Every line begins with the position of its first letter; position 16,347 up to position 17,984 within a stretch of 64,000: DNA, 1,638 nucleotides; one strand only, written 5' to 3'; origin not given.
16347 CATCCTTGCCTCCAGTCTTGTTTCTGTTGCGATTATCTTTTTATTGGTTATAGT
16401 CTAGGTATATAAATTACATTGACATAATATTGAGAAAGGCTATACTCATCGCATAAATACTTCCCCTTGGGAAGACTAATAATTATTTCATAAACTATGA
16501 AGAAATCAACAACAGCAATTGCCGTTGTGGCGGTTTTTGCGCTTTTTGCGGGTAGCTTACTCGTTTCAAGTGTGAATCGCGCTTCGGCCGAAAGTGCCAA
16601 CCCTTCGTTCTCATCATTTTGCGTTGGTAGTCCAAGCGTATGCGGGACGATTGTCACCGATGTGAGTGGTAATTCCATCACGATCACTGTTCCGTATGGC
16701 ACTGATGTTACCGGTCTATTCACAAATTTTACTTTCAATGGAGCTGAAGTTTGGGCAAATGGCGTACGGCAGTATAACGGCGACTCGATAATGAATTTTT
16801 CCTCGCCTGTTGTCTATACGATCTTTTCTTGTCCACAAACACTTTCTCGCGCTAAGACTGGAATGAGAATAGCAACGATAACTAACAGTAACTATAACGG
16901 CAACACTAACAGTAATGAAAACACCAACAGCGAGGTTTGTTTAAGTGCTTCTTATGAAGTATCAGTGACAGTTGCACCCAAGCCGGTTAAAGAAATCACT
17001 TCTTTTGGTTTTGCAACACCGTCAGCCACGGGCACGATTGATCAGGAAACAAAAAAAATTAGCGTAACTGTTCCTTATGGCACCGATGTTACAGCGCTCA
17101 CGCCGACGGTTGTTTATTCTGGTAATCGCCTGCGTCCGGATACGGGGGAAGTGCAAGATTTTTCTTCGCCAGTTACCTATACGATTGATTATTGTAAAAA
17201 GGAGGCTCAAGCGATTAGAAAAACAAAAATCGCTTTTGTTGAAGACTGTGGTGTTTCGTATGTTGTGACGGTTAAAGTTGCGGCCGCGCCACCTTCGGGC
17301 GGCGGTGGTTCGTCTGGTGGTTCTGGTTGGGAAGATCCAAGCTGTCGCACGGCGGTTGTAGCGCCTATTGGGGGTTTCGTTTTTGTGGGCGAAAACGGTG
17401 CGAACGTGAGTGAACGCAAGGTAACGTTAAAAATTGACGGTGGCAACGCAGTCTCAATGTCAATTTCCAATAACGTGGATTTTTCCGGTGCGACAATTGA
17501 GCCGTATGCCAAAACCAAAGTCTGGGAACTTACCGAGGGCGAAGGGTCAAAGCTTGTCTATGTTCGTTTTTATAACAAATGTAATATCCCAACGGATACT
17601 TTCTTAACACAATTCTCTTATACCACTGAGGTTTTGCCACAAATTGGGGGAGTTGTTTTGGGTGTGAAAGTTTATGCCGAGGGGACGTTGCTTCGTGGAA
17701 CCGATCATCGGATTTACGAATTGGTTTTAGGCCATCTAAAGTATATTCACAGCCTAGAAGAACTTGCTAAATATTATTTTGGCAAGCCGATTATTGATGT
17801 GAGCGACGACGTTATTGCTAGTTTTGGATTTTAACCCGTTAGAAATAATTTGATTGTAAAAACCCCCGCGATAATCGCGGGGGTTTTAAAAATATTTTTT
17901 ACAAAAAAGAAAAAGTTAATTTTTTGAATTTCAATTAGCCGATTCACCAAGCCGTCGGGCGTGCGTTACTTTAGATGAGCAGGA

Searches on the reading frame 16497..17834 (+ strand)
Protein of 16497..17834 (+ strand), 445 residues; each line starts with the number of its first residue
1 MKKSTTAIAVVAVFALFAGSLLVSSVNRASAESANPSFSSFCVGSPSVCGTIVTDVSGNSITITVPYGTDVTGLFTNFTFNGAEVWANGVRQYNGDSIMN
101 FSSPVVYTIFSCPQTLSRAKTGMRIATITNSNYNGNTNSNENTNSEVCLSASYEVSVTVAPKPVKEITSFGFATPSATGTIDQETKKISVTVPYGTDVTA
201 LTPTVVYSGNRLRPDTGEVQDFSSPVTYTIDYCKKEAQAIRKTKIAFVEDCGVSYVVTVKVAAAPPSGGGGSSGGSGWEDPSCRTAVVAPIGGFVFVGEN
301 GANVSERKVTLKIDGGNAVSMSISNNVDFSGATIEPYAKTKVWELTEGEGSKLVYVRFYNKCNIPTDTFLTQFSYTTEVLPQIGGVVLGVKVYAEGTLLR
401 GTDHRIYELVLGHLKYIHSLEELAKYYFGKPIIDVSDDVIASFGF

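Call 75: search_protein_families(library=pfam, proteins=[window:16497-17834:+], max_evalue=0.001)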
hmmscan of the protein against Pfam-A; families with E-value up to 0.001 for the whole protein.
window:16497-17834:+ (445 aa): 1 family
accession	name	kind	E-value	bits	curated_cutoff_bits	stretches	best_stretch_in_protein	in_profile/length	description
PF16410.10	DUF5018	-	0.00035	20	38.2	1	165-230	134-198/352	Domain of unknown function (DUF5018)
